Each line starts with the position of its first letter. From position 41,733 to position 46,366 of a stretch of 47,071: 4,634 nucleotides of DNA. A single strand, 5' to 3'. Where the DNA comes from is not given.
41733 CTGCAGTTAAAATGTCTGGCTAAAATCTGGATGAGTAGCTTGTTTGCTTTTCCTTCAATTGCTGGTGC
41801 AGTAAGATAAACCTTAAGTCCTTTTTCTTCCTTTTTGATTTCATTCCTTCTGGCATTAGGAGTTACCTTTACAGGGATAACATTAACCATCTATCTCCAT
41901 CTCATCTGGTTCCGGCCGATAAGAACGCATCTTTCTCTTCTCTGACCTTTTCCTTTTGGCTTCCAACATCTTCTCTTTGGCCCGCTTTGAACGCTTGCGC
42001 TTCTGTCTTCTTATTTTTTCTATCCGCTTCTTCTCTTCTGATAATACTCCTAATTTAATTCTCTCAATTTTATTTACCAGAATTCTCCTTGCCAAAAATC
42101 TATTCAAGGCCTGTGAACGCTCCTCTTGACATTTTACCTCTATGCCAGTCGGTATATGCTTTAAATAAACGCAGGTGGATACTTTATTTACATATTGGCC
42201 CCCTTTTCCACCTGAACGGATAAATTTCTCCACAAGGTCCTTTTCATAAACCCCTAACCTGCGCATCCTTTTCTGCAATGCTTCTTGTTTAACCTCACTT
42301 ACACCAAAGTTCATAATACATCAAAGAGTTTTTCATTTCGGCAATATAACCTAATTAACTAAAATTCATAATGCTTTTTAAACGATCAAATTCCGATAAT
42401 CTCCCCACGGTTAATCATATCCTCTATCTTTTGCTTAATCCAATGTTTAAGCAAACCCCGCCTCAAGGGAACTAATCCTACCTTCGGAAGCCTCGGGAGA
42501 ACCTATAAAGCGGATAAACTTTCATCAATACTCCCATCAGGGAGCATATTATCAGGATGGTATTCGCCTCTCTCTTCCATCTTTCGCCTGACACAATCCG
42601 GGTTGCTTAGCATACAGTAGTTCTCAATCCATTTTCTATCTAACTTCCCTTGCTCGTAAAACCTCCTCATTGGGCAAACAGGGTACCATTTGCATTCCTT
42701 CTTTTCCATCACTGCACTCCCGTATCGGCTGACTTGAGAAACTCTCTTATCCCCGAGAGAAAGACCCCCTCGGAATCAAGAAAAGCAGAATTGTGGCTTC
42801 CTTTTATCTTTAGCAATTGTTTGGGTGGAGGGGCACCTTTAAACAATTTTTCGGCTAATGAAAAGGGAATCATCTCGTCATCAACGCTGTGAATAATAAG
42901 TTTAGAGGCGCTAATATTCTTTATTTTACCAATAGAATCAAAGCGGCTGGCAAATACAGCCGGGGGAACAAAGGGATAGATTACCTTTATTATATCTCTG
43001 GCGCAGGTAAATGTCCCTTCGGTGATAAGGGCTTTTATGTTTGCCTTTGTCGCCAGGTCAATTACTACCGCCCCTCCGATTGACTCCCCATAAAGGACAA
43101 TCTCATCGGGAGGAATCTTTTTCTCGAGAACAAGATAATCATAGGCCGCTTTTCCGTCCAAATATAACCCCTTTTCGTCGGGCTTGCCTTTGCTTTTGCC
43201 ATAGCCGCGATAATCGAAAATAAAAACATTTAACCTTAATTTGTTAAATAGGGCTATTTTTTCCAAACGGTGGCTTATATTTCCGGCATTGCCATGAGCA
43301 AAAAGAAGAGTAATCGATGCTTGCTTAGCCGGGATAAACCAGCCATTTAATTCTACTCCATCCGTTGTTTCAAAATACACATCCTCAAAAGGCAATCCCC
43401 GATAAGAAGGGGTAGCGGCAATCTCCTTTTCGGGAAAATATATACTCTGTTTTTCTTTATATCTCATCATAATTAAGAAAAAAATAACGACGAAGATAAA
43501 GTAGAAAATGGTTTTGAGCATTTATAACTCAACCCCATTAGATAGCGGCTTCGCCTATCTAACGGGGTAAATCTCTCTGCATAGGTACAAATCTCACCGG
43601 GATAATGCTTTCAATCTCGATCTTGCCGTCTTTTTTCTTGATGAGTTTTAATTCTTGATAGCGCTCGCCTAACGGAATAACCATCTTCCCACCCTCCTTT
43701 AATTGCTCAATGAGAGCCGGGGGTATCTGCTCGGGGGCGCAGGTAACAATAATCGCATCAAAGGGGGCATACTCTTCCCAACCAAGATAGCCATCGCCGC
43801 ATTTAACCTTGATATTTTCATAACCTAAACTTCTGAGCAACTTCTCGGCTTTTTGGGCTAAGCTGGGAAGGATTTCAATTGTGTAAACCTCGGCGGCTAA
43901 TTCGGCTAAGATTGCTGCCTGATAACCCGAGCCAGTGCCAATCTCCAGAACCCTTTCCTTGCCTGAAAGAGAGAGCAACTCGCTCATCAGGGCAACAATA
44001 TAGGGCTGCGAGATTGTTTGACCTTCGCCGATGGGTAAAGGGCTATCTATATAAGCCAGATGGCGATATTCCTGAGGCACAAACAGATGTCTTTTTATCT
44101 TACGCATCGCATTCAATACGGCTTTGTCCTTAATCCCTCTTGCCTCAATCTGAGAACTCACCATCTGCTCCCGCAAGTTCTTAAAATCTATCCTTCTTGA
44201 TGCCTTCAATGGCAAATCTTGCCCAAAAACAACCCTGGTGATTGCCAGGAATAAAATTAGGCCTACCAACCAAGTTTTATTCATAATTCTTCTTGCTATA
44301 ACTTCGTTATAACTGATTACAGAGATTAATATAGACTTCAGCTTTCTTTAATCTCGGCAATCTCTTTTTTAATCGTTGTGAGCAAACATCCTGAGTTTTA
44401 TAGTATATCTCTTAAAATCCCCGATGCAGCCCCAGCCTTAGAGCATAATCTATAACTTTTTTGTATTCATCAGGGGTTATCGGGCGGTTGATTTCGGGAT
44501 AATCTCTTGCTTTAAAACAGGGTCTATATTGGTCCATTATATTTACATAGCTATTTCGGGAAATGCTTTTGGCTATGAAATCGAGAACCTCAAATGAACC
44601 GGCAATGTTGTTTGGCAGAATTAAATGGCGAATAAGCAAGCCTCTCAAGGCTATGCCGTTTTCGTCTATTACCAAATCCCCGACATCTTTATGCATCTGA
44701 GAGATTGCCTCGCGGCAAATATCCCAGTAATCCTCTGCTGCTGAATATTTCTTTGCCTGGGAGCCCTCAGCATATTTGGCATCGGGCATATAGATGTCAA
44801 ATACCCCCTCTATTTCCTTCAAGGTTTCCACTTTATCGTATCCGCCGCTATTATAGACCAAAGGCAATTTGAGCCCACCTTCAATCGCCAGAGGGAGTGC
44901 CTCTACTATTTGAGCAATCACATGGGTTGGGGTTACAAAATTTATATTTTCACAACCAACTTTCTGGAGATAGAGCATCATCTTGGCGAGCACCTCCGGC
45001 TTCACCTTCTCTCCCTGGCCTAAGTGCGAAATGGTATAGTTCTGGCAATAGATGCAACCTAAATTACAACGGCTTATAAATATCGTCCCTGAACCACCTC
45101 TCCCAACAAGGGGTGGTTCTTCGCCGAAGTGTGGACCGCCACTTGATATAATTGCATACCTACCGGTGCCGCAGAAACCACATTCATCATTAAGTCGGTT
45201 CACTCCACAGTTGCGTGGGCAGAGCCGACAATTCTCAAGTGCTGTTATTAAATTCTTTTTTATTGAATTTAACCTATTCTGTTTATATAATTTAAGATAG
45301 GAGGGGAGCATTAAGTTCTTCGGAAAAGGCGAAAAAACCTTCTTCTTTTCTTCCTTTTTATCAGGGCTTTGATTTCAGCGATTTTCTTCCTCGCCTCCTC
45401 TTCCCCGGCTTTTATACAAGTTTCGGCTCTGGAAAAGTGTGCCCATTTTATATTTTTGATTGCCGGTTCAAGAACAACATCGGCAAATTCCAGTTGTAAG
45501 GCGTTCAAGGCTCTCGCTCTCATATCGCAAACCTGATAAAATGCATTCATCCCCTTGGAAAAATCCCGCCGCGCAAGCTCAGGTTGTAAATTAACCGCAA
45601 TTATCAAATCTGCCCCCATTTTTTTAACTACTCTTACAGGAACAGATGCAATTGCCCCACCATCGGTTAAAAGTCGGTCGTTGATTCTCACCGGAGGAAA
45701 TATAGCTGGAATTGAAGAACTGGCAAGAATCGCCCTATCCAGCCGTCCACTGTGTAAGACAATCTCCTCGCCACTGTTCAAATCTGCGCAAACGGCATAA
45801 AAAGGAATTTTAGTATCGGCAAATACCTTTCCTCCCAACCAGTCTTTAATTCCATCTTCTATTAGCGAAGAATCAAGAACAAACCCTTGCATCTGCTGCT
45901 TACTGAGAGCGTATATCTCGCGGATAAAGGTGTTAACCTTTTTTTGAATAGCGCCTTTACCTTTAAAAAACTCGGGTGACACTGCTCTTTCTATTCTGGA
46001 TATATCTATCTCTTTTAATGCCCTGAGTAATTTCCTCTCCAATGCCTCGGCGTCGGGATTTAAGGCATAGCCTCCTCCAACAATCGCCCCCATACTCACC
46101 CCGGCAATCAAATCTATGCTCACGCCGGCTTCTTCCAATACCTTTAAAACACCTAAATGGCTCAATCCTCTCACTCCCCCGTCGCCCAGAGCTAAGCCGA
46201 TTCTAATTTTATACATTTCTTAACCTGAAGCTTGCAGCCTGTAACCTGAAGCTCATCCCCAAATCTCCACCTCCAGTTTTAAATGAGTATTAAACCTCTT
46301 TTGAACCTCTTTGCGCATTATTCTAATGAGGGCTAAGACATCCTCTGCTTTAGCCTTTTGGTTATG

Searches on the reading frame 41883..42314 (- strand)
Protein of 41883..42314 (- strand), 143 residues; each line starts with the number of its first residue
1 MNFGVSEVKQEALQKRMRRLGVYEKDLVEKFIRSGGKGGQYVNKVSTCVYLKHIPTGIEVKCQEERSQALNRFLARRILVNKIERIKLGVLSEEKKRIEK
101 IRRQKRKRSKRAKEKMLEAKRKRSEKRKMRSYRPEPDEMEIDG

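Call 93: search_protein_families(library=pfam, proteins=[window:41883-42314:-], max_evalue=0.00001)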
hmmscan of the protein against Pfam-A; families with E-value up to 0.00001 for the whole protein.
window:41883-42314:- (143 aa): 1 family
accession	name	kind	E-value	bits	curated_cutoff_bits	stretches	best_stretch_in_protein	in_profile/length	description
PF00472.26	RF-1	-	1.4e-23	83.4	35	1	22-127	7-113/116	RF-1 domain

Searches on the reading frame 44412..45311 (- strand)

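Call 93: search_protein_families(library=pfam, proteins=[window:44412-45311:-], max_evalue=0.00001)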
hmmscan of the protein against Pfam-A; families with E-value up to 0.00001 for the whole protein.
window:44412-45311:- (299 aa): 1 family
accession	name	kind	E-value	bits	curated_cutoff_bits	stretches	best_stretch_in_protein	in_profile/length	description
PF04055.27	Radical_SAM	-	1.1e-08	35.9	29.5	1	77-168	2-101/166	Radical SAM superfamily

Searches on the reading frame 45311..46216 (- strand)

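Call 93: search_protein_families(library=pfam, proteins=[window:45311-46216:-], max_evalue=0.00001)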
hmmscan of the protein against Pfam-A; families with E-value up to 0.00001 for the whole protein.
window:45311-46216:- (301 aa): 1 family
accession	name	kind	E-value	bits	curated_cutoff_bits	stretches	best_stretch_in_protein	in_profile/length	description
PF01734.28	Patatin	-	1.1e-28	101.1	27.7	1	9-196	2-189/191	Patatin-like phospholipase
